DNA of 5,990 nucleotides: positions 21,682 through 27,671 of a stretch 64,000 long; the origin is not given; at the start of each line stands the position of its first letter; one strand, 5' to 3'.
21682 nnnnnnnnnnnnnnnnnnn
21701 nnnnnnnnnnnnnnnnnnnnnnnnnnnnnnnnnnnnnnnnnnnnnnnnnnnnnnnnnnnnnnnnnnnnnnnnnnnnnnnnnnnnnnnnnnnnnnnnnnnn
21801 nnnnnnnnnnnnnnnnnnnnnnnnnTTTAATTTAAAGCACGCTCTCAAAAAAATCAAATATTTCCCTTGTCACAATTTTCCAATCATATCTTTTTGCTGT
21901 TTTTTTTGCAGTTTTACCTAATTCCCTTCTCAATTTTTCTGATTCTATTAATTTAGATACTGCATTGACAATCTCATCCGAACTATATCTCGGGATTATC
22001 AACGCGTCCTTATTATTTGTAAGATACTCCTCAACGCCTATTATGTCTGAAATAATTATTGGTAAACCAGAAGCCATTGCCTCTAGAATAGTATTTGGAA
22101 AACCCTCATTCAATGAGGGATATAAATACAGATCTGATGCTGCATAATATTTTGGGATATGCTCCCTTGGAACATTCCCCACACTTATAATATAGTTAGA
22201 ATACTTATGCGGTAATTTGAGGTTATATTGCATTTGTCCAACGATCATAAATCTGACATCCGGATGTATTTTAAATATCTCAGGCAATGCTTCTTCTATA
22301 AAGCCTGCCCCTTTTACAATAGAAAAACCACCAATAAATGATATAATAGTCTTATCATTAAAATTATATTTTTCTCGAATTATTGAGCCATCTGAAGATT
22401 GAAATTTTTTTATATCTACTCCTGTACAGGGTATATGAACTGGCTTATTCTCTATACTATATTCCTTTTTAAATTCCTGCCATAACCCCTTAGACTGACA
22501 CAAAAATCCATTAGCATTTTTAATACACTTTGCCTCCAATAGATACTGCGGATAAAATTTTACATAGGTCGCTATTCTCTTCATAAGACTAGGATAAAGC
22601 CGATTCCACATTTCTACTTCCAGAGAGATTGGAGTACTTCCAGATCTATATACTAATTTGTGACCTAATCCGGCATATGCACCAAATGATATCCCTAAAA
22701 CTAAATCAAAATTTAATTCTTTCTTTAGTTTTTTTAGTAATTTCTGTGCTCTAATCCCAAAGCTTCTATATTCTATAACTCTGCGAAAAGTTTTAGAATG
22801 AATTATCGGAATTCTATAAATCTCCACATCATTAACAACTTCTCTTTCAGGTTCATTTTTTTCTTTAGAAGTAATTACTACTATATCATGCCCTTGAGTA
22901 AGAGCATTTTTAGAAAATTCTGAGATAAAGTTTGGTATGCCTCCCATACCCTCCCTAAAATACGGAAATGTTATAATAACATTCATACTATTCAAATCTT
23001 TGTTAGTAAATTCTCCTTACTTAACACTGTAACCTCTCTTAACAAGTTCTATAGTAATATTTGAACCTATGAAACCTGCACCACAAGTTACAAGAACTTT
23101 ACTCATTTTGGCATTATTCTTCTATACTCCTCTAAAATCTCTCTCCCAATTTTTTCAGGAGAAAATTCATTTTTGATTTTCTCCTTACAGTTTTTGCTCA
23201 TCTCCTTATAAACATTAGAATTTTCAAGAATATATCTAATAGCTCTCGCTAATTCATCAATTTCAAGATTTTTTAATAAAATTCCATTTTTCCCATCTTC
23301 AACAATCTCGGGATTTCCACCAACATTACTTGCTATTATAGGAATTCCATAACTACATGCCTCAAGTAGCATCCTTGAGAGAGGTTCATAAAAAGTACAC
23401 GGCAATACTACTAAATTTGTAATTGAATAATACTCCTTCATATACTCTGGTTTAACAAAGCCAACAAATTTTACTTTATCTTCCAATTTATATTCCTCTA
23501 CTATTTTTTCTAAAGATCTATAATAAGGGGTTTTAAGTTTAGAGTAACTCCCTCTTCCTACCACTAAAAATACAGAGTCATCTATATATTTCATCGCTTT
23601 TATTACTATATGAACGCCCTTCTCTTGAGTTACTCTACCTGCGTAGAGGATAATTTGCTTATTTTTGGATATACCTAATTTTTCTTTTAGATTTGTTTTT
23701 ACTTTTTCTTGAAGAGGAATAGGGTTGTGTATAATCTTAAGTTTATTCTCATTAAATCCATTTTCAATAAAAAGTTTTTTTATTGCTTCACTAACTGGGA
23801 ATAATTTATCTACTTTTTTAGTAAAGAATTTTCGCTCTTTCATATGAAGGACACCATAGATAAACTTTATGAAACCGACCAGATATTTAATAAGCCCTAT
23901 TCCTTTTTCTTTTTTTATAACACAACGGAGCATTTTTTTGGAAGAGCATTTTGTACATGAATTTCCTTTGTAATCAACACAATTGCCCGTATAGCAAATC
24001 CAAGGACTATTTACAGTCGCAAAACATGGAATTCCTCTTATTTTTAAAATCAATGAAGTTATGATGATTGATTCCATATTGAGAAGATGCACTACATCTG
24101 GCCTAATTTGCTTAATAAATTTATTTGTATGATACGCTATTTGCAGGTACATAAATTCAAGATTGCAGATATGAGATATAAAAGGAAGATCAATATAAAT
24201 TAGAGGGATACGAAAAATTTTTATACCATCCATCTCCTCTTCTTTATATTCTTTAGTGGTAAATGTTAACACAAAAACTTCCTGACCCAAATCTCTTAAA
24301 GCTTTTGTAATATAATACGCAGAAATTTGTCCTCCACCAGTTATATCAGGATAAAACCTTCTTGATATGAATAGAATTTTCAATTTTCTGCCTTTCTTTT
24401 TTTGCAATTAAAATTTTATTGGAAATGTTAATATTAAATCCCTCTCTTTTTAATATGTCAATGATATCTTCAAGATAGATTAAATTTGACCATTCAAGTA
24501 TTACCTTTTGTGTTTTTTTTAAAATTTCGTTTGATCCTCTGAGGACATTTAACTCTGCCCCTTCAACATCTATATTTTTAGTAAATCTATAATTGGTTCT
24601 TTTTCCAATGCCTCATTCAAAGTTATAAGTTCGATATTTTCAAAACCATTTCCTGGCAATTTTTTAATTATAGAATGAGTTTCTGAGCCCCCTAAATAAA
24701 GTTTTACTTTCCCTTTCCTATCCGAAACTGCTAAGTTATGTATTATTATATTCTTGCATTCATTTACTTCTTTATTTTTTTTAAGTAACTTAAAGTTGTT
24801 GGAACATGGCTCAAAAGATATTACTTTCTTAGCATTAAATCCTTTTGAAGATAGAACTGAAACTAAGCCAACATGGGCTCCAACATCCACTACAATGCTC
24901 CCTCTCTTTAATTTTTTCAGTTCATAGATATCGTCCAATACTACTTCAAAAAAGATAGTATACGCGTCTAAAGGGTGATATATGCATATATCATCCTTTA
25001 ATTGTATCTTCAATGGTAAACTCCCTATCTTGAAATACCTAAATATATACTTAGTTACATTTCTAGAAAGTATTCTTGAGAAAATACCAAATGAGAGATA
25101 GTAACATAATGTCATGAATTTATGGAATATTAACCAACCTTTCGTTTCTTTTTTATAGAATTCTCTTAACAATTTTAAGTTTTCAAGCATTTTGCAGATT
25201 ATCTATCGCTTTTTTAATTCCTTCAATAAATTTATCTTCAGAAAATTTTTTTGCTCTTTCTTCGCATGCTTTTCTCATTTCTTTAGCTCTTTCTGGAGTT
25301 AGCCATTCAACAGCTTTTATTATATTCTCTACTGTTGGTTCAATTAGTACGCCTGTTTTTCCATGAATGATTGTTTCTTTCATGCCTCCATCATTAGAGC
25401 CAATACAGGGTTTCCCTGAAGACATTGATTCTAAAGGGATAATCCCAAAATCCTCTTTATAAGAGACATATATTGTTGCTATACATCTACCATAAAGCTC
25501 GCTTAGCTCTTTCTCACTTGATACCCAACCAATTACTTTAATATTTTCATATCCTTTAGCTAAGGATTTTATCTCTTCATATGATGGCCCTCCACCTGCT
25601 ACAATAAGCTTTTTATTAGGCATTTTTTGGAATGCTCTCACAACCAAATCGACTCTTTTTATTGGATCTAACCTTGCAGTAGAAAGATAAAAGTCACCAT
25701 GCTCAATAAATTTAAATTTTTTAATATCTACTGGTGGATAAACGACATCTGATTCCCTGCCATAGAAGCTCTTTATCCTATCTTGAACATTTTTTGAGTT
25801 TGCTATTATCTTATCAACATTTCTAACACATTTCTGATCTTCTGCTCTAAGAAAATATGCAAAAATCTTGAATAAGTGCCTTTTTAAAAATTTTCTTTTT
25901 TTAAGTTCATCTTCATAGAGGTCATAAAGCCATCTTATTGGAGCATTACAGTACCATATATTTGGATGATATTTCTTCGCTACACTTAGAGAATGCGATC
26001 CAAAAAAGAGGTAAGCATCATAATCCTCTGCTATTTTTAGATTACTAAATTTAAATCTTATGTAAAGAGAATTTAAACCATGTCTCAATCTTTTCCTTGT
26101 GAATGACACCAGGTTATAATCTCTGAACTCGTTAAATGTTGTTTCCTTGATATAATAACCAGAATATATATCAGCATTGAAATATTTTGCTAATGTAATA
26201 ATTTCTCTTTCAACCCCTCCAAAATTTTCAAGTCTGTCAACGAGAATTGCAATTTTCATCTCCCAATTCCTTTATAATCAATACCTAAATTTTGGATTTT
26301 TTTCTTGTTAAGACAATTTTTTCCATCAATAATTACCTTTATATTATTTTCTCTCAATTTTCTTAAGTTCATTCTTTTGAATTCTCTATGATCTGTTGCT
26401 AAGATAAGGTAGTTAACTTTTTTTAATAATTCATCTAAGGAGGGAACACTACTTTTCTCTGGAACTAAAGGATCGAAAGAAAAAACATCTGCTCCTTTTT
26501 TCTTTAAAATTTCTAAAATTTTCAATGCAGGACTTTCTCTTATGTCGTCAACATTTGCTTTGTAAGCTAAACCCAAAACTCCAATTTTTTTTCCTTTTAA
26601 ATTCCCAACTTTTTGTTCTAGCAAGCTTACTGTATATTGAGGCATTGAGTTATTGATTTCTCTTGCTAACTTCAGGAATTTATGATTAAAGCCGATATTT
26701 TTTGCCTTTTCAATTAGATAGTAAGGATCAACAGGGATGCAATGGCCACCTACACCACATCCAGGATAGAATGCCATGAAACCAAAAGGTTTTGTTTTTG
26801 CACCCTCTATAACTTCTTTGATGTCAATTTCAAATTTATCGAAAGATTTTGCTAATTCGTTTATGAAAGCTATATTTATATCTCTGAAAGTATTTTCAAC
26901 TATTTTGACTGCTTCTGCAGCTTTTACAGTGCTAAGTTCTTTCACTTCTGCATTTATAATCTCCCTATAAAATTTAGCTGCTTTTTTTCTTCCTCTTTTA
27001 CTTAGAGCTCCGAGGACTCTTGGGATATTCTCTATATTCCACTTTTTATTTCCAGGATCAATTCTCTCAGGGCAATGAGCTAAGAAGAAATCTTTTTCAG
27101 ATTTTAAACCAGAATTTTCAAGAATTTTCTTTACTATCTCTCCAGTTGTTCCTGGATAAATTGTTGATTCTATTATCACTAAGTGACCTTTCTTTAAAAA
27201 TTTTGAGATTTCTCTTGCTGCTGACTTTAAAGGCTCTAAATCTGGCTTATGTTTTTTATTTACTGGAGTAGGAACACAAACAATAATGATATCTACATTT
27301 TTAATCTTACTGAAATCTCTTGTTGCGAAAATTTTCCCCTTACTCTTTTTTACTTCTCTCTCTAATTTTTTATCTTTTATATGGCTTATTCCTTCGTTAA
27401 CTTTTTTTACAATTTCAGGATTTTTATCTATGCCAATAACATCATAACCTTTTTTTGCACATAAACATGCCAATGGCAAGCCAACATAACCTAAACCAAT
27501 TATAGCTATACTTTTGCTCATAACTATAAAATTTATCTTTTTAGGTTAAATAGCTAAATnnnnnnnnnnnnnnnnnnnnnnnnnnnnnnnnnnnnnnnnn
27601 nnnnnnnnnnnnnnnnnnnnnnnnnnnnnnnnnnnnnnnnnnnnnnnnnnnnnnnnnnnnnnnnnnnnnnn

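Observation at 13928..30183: Candidate lipid-linked protein O-glycosylation route: Dol-P-sugar synthase-like GT2 plus PMT-type GT-C with DE motif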

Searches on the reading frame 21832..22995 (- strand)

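Call 89: search_protein_families(library=pfam, proteins=[window:21832-22995:-], max_evalue=0.00001)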
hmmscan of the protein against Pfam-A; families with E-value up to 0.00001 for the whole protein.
window:21832-22995:- (387 aa): 5 families
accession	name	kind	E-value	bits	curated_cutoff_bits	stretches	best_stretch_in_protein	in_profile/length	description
PF00534.26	Glycos_transf_1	-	8.2e-33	113.8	26.4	1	206-365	5-171/172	Glycosyl transferases group 1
PF13692.12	Glyco_trans_1_4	-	5.1e-28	98.5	27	1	217-351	3-141/142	Glycosyl transferases group 1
PF13524.12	Glyco_trans_1_2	-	1.2e-10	42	25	1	242-376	10-139/144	Glycosyl transferase-like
PF13439.12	Glyco_transf_4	-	6.1e-10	39.8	28.5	1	17-196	1-169/170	Glycosyltransferase Family 4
PF20706.3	GT4-conflict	-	6.2e-08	32.5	26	1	280-350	275-355/385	Family 4 Glycosyltransferase in conflict systems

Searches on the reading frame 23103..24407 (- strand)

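Call 89: search_protein_families(library=pfam, proteins=[window:23103-24407:-], max_evalue=0.00001)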
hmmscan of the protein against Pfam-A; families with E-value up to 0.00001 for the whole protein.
window:23103-24407:- (434 aa): 5 families
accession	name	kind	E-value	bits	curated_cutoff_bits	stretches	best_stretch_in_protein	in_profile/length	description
PF00534.26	Glycos_transf_1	-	8.2e-42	143.1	26.4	1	237-409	2-171/172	Glycosyl transferases group 1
PF13692.12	Glyco_trans_1_4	-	2e-30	106.4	27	1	251-396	2-142/142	Glycosyl transferases group 1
PF13439.12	Glyco_transf_4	-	1.1e-15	58.5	28.5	1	24-233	2-169/170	Glycosyltransferase Family 4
PF13579.12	Glyco_trans_4_4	-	4.6e-07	30.8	29.7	1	24-228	1-157/158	Glycosyl transferase 4-like domain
PF13524.12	Glyco_trans_1_2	-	9.4e-07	29.3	25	1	301-425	27-143/144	Glycosyl transferase-like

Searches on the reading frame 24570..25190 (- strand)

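Call 4: search_protein_families(library=pfam, proteins=[window:24570-25190:-], max_evalue=0.01)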
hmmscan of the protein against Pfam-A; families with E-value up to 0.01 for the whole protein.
window:24570-25190:- (206 aa): 2 families
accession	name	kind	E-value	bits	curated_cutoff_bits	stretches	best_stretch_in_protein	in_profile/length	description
PF05050.19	Methyltransf_21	-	2.4e-06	28.2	22.7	1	102-206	1-119/173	Methyltransferase FkbM domain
PF02475.24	TRM5-TYW2_MTfase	-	0.0001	22.7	28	1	92-151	32-91/164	TRM5/TYW2 methyltransferase domain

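Call 5: search_protein_families(library=ncbifam, proteins=[window:24570-25190:-], max_evalue=0.01)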
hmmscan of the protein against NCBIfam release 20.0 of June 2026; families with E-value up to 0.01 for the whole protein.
window:24570-25190:- (206 aa): 7 families
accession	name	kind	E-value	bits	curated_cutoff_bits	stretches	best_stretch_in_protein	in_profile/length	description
TIGR01444.1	fkbM_fam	subfamily_domain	5.7e-17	62.5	37.7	1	100-206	2-114/143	FkbM family methyltransferase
NF006138.0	PRK08287.1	equivalog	1e-05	25.5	210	1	93-170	28-107/189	decarboxylating cobalt-precorrin-6B (C(15))-methyltransferase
NF011529.0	PRK14968.1-3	equivalog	2.3e-05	23.9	162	1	69-151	15-87/198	putative methyltransferase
TIGR02469.1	CbiT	equivalog_domain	3.8e-05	23.9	78.3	1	93-172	16-100/124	precorrin-6Y C5,15-methyltransferase (decarboxylating) subunit CbiT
NF047732.1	tRNAMtaseTrm5bMeth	equivalog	0.0021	17.1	500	1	92-153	194-252/337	tRNA (guanine(37)-N1)-methyltransferase Trm5b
NF041081.1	prot_lys_mtase_Arch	equivalog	0.0061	16.7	200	1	90-147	3-60/142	protein-lysine N-methyltransferase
NF047730.1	tRNAMtaseTrm5b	equivalog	0.008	15.4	600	1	91-162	176-245/330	tRNA (guanine(37)-N1)-methyltransferase Trm5b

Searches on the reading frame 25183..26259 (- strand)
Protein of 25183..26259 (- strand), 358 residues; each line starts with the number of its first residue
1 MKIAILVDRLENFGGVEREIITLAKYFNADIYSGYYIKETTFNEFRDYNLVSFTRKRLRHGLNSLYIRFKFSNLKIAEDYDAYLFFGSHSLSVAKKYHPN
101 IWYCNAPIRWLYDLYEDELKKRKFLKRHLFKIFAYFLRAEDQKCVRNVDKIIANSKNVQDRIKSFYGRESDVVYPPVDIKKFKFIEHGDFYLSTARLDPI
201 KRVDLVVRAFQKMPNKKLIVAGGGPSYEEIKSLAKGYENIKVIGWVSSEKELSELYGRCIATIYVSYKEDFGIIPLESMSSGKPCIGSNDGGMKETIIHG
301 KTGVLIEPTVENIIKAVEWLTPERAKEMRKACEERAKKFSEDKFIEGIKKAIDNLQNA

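Call 89: search_protein_families(library=pfam, proteins=[window:25183-26259:-], max_evalue=0.00001)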
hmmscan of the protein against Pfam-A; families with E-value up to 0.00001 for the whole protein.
window:25183-26259:- (358 aa): 4 families
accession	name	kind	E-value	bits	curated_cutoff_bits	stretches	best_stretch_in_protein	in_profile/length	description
PF00534.26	Glycos_transf_1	-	3.9e-33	114.8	26.4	1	180-338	7-171/172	Glycosyl transferases group 1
PF13692.12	Glyco_trans_1_4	-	3.2e-22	79.7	27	1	193-320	6-139/142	Glycosyl transferases group 1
PF13439.12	Glyco_transf_4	-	4.6e-07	30.5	28.5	1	14-180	2-169/170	Glycosyltransferase Family 4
PF20706.3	GT4-conflict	-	5.4e-06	26.1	26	1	192-332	201-351/385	Family 4 Glycosyltransferase in conflict systems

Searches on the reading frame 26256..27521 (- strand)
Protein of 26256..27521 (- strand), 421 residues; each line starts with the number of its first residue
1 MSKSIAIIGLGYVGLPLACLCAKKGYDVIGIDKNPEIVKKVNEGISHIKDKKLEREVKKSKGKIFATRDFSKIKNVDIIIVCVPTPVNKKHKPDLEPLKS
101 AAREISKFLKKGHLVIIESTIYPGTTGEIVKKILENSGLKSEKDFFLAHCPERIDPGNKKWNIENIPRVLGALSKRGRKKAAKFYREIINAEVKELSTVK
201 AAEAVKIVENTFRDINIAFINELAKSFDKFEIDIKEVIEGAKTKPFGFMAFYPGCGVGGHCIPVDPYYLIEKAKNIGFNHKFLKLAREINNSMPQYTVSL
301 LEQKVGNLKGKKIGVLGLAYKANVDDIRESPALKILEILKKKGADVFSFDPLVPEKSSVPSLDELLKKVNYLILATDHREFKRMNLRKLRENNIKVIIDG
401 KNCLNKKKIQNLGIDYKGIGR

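Call 89: search_protein_families(library=pfam, proteins=[window:26256-27521:-], max_evalue=0.00001)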
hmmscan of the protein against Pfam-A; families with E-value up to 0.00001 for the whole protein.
window:26256-27521:- (421 aa): 7 families
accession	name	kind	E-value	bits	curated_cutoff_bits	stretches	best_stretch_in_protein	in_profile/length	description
PF03721.20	UDPG_MGDP_dh_N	-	6.9e-49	166.4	27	1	4-176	2-178/187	UDP-glucose/GDP-mannose dehydrogenase family, NAD binding domain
PF00984.24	UDPG_MGDP_dh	-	4.4e-32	110.5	25.4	1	201-291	2-93/94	UDP-glucose/GDP-mannose dehydrogenase family, central domain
PF03720.21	UDPG_MGDP_dh_C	-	2.6e-25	89.2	30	1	314-405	1-102/103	UDP-glucose/GDP-mannose dehydrogenase family, UDP binding domain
PF03446.21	NAD_binding_2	-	6.4e-09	36.5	21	1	4-135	1-109/161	NAD binding domain of 6-phosphogluconate dehydrogenase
PF02737.24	3HCDH_N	-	6.8e-09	36.3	22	1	5-92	2-95/180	3-hydroxyacyl-CoA dehydrogenase, NAD binding domain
PF02558.23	ApbA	-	8.9e-08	32.3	22.2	1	5-97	1-88/150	Ketopantoate reductase PanE/ApbA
PF01210.29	NAD_Gly3P_dh_N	-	5.9e-06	26.8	23.1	0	4-98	1-92/158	NAD-dependent glycerol-3-phosphate dehydrogenase N-terminus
